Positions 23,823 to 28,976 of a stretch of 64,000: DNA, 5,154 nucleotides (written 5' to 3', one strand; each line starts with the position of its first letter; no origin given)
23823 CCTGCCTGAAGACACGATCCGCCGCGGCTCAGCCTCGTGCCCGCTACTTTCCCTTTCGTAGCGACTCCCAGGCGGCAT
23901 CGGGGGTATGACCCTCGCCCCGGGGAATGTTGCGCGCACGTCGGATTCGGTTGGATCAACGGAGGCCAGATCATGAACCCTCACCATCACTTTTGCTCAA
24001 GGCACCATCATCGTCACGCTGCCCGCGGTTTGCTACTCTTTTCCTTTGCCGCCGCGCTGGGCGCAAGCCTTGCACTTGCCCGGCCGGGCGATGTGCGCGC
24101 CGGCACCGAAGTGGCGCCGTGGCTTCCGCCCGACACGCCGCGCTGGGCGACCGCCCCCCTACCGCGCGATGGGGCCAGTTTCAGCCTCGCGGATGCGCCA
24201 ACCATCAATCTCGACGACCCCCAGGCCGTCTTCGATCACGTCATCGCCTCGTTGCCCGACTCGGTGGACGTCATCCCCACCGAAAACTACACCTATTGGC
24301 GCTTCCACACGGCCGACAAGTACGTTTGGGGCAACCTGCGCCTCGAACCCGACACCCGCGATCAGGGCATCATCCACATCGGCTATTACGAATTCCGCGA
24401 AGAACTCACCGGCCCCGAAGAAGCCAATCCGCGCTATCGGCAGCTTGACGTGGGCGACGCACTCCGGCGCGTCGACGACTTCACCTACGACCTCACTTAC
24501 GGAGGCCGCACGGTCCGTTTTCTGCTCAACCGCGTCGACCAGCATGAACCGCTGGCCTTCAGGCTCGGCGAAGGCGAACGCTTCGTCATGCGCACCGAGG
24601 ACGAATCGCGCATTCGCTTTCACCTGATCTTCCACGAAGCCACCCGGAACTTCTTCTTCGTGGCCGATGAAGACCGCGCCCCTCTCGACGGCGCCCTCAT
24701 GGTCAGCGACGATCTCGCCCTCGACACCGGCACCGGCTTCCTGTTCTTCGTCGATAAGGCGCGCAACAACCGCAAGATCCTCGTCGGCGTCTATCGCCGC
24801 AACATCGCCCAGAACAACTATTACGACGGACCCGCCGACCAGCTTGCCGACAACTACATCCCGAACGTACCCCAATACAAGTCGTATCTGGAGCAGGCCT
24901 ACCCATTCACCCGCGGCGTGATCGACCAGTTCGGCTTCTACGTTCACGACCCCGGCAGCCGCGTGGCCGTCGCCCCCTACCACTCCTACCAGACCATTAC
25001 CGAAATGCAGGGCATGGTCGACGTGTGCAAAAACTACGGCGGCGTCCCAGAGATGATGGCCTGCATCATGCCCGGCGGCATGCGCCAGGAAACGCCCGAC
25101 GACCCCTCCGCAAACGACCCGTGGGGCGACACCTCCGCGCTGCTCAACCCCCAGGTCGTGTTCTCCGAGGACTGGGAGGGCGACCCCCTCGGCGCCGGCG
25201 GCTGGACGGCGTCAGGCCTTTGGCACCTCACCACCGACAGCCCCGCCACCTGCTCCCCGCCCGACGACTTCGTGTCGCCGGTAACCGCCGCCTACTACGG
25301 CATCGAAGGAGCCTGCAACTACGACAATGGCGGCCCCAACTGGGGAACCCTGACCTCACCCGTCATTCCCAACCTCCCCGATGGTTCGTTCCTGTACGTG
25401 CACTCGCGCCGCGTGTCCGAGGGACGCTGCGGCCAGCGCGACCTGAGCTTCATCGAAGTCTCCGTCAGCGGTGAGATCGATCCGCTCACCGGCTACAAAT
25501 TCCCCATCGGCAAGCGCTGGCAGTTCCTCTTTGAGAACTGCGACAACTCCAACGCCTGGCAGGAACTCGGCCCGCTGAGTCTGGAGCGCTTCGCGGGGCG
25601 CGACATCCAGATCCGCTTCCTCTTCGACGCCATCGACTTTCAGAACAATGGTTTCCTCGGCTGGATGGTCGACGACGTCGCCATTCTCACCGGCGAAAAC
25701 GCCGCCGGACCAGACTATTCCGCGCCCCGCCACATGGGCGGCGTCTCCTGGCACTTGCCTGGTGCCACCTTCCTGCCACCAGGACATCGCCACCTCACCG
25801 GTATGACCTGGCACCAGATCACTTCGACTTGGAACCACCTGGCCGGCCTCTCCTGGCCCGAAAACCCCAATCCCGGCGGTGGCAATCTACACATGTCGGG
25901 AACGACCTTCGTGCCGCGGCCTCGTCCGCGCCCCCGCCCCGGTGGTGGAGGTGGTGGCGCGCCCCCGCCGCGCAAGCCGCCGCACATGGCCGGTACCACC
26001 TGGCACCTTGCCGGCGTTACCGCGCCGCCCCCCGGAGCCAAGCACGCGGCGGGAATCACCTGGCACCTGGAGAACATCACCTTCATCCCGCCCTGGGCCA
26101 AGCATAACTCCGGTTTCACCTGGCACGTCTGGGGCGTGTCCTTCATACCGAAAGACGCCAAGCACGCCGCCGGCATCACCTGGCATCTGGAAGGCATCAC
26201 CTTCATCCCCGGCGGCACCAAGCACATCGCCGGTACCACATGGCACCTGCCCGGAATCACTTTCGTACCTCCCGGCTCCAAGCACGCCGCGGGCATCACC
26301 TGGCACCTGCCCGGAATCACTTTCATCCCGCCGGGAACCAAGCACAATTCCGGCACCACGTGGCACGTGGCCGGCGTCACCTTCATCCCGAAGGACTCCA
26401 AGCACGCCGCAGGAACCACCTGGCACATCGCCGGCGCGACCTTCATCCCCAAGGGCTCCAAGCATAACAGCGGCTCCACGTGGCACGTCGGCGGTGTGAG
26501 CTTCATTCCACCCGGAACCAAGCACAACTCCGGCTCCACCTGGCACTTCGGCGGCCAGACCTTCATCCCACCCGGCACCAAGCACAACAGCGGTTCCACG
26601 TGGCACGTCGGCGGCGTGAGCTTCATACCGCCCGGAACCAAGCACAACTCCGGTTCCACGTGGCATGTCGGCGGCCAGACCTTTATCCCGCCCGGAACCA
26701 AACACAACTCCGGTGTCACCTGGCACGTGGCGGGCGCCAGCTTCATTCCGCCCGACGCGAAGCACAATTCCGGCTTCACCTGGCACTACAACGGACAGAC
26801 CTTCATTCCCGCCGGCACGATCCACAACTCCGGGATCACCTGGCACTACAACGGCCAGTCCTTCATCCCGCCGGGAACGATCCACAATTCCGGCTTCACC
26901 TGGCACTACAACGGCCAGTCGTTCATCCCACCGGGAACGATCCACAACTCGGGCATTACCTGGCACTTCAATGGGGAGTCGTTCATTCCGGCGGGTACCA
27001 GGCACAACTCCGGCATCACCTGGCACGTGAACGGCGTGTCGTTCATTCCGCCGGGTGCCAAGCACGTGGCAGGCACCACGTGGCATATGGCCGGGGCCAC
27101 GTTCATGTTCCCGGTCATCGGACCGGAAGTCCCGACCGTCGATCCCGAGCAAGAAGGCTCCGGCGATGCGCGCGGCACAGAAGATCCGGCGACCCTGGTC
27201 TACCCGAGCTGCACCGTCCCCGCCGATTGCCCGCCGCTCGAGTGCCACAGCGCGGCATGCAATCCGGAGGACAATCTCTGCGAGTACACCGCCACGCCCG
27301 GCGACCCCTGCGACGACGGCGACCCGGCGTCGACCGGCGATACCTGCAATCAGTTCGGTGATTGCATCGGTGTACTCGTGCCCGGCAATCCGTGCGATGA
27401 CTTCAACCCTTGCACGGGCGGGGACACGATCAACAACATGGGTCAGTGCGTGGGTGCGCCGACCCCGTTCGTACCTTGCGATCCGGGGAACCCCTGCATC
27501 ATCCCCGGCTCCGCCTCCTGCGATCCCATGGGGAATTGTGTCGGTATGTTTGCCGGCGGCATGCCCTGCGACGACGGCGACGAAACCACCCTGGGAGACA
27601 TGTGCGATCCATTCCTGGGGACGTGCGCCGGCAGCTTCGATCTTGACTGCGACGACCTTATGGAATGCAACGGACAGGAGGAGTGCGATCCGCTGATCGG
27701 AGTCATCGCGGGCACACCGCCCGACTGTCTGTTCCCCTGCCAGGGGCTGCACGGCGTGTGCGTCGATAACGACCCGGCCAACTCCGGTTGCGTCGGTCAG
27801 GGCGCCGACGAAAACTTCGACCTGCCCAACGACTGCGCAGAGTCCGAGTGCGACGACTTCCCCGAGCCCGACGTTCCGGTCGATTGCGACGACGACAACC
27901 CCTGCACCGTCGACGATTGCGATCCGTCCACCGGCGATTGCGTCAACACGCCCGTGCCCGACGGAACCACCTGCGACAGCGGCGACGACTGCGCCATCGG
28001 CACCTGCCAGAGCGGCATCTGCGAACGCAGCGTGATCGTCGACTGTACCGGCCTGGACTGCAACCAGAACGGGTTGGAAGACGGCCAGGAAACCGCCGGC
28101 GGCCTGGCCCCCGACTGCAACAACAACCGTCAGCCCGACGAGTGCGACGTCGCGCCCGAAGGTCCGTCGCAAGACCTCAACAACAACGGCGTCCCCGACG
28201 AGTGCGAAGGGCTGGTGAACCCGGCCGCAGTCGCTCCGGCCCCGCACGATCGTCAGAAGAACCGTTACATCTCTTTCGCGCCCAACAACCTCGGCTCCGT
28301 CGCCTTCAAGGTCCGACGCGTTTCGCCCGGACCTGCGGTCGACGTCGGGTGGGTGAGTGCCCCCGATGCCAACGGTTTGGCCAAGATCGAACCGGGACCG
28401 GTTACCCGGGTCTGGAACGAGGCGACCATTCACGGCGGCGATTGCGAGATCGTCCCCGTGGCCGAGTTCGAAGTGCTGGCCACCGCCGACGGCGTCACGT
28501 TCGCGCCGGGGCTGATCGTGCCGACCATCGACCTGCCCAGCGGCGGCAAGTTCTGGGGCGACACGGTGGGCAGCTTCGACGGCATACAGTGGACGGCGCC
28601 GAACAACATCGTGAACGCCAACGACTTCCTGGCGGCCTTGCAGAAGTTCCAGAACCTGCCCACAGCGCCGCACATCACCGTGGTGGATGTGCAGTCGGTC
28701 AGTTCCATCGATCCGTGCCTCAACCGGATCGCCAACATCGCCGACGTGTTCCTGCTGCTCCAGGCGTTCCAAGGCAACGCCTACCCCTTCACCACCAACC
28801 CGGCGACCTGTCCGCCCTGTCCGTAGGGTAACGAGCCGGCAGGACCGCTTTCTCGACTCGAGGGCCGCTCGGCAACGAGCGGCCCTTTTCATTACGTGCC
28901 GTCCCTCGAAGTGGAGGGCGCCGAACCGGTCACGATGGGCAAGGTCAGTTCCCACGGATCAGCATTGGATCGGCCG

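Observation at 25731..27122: Unassigned 20-residue His/Trp tandem repeat (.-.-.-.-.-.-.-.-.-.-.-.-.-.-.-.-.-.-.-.), about 19 clean plus 3 degenerate units, inside a 1617-aa exoprotein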

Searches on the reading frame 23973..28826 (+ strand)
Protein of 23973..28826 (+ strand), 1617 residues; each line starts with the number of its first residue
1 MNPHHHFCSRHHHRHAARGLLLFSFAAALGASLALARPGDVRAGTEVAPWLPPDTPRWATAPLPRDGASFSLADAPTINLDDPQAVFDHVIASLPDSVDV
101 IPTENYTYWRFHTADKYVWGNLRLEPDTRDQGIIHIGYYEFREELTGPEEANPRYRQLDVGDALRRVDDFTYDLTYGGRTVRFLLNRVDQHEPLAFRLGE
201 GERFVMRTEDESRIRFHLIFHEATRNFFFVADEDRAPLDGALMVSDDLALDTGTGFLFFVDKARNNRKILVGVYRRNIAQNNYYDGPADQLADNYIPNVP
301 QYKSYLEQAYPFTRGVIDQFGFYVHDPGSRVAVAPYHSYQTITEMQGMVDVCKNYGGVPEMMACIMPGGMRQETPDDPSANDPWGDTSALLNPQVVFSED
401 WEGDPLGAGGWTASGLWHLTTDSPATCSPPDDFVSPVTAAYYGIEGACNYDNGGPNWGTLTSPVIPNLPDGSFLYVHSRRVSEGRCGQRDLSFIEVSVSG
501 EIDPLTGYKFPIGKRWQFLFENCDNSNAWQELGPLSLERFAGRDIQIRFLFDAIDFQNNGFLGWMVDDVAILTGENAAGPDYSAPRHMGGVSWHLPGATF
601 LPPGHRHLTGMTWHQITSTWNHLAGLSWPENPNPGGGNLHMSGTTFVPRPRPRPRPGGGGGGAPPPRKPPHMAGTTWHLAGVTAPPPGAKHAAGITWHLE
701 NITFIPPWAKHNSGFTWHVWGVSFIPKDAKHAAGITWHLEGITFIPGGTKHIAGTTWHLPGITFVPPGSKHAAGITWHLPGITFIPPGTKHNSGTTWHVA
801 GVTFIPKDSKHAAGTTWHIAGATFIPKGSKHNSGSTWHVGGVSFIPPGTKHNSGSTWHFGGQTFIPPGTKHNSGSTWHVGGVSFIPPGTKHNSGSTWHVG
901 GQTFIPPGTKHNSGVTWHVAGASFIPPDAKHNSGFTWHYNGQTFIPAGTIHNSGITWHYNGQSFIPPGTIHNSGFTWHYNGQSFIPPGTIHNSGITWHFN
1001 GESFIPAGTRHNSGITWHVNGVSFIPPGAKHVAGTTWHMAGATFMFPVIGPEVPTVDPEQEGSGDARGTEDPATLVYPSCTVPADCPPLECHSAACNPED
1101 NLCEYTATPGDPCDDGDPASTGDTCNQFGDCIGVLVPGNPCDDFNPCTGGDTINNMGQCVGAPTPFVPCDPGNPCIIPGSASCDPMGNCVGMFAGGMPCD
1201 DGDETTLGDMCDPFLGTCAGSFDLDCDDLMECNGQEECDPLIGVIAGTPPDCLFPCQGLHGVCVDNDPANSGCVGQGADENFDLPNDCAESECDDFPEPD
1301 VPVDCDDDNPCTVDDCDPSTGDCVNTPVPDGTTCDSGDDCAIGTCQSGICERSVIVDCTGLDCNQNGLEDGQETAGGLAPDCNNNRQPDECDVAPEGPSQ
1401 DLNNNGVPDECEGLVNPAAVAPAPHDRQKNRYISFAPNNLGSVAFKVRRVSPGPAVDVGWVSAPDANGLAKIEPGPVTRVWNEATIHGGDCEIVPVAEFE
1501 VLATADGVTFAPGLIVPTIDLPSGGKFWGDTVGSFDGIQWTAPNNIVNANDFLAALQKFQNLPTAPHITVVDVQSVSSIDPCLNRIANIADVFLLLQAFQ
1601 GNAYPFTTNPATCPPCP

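Call 4: search_protein_families(library=pfam, proteins=[window:23973-28826:+], max_evalue=1)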
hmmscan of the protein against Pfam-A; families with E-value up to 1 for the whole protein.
window:23973-28826:+ (1617 aa): 1 family
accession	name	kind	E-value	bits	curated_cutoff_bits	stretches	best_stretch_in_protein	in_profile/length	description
PF00526.23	Dicty_CTDC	-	1.2e-06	28.6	27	1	1304-1328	1-24/24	Dictyostelium (slime mold) repeat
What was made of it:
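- On Autotransporter passenger (Ag43 / AIDA / pertactin type): No autotransporter, AIDA or pertactin profile in the 1617-aa protein (call 4).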

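Call 5: search_protein_families(library=ncbifam, proteins=[window:23973-28826:+], max_evalue=1)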
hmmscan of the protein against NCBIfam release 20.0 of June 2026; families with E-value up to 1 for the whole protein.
window:23973-28826:+ (1617 aa): 0 families
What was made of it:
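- On Ice-nucleation / antifreeze beta-solenoids: No profile hit (calls 4, 5).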

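Call 8: search_solved_structures(query=window:23973-28826:+, max_evalue=1)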
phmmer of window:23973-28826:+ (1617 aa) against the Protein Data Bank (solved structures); distinct sequences matched with E-value up to 1: 0.

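Call 36: find_encoding_contigs(protein=window:23973-28826:+, flank=3000, max_places=3)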
Protein window:23973-28826:+ (1617 aa): no gene with exactly this product is on record in the collection.
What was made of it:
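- Tried and rejected: Not on record (call 36).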

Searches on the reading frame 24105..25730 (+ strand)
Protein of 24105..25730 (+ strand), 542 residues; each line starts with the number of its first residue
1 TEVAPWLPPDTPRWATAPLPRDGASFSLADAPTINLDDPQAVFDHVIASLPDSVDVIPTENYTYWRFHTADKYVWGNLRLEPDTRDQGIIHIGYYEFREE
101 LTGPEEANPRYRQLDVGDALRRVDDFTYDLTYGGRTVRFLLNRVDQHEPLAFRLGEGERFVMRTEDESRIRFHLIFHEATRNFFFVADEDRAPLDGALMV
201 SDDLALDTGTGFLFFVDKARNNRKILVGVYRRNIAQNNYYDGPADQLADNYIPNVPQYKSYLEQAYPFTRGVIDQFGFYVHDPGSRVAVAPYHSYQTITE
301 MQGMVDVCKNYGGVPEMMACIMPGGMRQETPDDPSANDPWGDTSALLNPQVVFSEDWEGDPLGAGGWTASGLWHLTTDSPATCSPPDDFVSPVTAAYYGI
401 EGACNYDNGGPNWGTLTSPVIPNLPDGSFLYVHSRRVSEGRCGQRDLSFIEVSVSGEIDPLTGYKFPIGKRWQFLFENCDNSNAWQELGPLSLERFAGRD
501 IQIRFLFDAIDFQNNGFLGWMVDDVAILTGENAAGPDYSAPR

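Call 13: find_homologous_proteins(query=window:24105-25730:+)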
Query window:24105-25730:+ (542 aa): 45 proteins with E <= 0.001 among 8000 candidates.
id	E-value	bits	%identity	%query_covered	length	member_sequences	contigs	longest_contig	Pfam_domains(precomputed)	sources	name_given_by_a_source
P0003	1.2e-183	630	53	96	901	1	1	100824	-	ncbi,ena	-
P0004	2.1e-178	613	53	97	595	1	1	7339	-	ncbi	ncbi:MAG: hypothetical protein HRF43_14705, partial [Phycisphaerae bacterium]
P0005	5.3e-104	367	50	62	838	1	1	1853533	-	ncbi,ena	-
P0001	1.2e-101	359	47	68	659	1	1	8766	-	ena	-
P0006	9.7e-101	356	46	61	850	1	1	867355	-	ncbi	-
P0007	5.1e-97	344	46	64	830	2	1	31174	-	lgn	-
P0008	3.7e-89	318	45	58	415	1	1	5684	-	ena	-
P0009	3.4e-75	272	43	56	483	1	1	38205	-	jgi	jgi:hypothetical protein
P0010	4.9e-72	261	42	56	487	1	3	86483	-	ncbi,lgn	-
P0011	1.6e-68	250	43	58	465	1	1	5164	PF00132.31,PF25087.2,PF25084.2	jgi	jgi:carbonic anhydrase/acetyltransferase-like protein (isoleucine patch superfamily)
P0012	6.0e-68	248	41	53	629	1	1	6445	-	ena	-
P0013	9.3e-65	237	41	55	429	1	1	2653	-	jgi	-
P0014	1.0e-63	234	43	53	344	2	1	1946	-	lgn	-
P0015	7.4e-58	215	39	55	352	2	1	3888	-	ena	-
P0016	3.8e-57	212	40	54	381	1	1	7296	-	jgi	jgi:hypothetical protein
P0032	3.9e-41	159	38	48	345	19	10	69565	-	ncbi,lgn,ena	-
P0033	4.6e-41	159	38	51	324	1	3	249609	-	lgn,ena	-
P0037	1.9e-38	151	37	51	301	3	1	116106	-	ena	-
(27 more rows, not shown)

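Call 33: find_encoding_contigs(protein=P0005, flank=8000, max_places=2)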
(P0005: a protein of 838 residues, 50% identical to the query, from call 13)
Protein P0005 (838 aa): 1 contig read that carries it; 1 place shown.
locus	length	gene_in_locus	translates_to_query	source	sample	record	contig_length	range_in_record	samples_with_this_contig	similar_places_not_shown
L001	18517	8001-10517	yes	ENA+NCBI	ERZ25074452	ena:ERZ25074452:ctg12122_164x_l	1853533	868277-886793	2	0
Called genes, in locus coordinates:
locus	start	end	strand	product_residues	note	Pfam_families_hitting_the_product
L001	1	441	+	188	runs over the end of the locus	PF07298:NnrU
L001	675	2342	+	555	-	PF00682:HMGL-like, PF22615:IPMS_D2, PF08502:LeuA_dimer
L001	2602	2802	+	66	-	-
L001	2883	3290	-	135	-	PF13453:Zn_ribbon_TFIIB (weak)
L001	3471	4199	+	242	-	PF04333:MlaA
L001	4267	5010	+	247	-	PF13847:Methyltransf_31, PF08241:Methyltransf_11, PF08242:Methyltransf_12, PF13649:Methyltransf_25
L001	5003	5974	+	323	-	PF08003:Methyltransf_9, PF13489:Methyltransf_23, PF13847:Methyltransf_31, PF08241:Methyltransf_11, PF08242:Methyltransf_12, PF13649:Methyltransf_25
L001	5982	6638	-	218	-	PF02525:Flavodoxin_2, PF03358:FMN_red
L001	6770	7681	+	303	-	PF00126:HTH_1, PF03466:LysR_substrate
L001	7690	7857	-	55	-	PF05362:Lon_C (weak)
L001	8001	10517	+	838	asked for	-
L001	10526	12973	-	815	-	PF02190:LON_substr_bdg, PF07724:AAA_2 (weak), PF00004:AAA, PF07728:AAA_5, PF22667:Lon_lid, PF05362:Lon_C, PF13541:ChlI (weak)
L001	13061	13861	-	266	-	PF02517:Rce1-like (weak)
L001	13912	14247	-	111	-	PF08850:DUF1820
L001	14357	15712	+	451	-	PF00919:UPF0004, PF04055:Radical_SAM, PF01938:TRAM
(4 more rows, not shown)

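Call 34: find_encoding_contigs(protein=P0006, flank=8000, max_places=2)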
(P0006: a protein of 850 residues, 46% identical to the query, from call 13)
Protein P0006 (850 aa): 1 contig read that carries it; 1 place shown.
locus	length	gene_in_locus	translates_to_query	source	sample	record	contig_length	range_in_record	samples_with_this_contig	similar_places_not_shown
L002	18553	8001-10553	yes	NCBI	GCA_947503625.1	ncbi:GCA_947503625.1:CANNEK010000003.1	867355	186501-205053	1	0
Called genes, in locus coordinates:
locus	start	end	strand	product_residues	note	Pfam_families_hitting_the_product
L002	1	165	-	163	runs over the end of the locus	PF02381:MraZ (weak)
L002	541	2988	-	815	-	PF17148:DUF5117, PF16313:DUF4953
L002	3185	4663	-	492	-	PF02321:OEP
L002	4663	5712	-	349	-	PF25919:BSH_CusB (faint)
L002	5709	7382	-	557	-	PF00664:ABC_membrane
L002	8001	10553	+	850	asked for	-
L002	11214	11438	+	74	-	-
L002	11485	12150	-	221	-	PF00440:TetR_N, PF16859:TetR_C_11, PF14246:TetR_C_7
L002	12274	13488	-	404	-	-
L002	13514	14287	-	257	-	PF01510:Amidase_2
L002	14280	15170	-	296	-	PF00892:EamA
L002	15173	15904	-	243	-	PF27507:DjlA_TM, PF05099:TerB, PF00226:DnaJ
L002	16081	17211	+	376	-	PF00108:Thiolase_N (weak), PF08545:ACP_syn_III, PF08541:ACP_syn_III_C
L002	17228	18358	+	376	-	PF08392:FAE1_CUT1_RppA (faint), PF08545:ACP_syn_III, PF08541:ACP_syn_III_C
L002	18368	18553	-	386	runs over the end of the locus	PF00990:GGDEF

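Call 48: find_encoding_contigs(protein=P0033, flank=6000, max_places=2)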
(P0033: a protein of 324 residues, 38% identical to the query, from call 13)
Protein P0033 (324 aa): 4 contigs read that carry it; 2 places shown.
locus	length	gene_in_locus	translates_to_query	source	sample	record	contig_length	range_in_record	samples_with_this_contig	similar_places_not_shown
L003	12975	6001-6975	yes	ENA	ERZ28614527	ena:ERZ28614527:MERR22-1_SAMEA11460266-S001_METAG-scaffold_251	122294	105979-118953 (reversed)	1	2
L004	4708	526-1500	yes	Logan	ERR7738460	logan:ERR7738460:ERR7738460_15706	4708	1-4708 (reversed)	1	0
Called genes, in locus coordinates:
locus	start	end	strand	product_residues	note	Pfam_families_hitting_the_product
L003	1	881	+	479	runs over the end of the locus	-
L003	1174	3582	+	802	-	PF02190:LON_substr_bdg, PF13401:AAA_22 (faint), PF00004:AAA, PF07728:AAA_5, PF22667:Lon_lid, PF05362:Lon_C, PF13541:ChlI (weak)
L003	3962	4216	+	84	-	PF02604:PhdYeFM_antitox (weak)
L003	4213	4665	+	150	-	PF01850:PIN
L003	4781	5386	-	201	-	PF13540:RCC1_2 (weak), PF25390:WD40_RLD, PF00415:RCC1 (faint), PF13540:RCC1_2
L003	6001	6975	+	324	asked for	-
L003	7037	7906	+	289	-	PF00753:Lactamase_B, PF23023:Anti-Pycsar_Apyc1 (weak), PF12706:Lactamase_B_2 (faint)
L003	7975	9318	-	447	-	-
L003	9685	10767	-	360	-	PF00493:MCM (weak), PF20030:bpMoxR, PF00158:Sigma54_activat (weak), PF05496:RuvB_N (faint), PF00004:AAA, PF07726:AAA_3, PF07728:AAA_5, PF17863:AAA_lid_2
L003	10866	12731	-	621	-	-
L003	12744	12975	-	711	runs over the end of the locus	-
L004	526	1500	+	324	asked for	-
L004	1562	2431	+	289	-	PF00753:Lactamase_B, PF23023:Anti-Pycsar_Apyc1 (weak), PF12706:Lactamase_B_2 (faint)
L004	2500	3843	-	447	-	-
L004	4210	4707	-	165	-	?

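Call 49: find_encoding_contigs(protein=P0032, flank=6000, max_places=2)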
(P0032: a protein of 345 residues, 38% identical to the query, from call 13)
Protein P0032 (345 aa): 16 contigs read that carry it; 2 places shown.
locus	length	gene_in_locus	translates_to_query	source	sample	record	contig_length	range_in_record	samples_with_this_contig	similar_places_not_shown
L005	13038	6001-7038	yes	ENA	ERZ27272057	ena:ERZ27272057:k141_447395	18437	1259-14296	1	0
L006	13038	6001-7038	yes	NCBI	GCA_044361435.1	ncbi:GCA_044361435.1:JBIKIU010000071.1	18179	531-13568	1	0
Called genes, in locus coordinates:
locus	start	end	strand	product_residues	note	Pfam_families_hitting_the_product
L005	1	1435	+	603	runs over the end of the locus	PF07584:BatA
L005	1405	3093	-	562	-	PF12831:FAD_oxidored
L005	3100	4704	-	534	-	PF00884:Sulfatase, PF16347:SGSH_C (weak)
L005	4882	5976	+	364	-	PF00930:DPPIV_N (faint), PF26549:Tricorn_N (weak), PF23381:Beta-prop_IFT122_1st (faint), PF26550:Tricorn_2nd, PF26549:Tricorn_N, PF07676:PD40, PF26550:Tricorn_2nd, PF26549:Tricorn_N (weak)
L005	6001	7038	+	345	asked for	-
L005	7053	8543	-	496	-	PF01053:Cys_Met_Meta_PP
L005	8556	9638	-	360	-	PF00266:Aminotran_5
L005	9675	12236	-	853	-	PF13174:TPR_6 (faint), PF13432:TPR_16 (faint), PF14559:TPR_19 (faint)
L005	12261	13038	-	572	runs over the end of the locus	PF00920:ILVD_EDD_N, PF24877:ILV_EDD_C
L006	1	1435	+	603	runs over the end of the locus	PF07584:BatA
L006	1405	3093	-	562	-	PF12831:FAD_oxidored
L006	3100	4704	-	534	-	PF00884:Sulfatase, PF16347:SGSH_C (weak)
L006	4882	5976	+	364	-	PF00930:DPPIV_N (faint), PF26549:Tricorn_N (weak), PF23381:Beta-prop_IFT122_1st (faint), PF26550:Tricorn_2nd, PF26549:Tricorn_N, PF07676:PD40, PF26550:Tricorn_2nd, PF26549:Tricorn_N (weak)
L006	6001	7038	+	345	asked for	-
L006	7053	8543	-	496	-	PF01053:Cys_Met_Meta_PP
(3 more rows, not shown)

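Call 50: find_encoding_contigs(protein=P0037, flank=6000, max_places=2)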
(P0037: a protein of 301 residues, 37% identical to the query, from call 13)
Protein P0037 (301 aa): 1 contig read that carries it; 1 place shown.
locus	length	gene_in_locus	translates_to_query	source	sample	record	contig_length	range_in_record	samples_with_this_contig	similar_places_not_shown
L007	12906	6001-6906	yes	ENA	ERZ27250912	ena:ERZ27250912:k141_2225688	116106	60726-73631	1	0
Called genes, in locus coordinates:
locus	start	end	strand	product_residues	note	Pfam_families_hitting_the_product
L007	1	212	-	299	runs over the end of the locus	-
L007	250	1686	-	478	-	PF03062:MBOAT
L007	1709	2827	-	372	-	PF00155:Aminotran_1_2, PF01041:DegT_DnrJ_EryC1, PF01053:Cys_Met_Meta_PP (weak), PF01212:Beta_elim_lyase (weak)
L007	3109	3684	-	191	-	PF02357:NusG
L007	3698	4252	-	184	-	-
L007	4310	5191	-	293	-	-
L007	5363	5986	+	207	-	-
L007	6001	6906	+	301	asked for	-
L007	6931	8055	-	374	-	PF00285:Citrate_synt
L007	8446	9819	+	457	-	-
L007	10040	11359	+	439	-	-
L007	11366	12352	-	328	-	-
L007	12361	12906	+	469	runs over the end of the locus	PF12708:Pect-lyase_RHGA_epim, PF13229:Beta_helix (weak), PF05048:NosD (weak), PF13229:Beta_helix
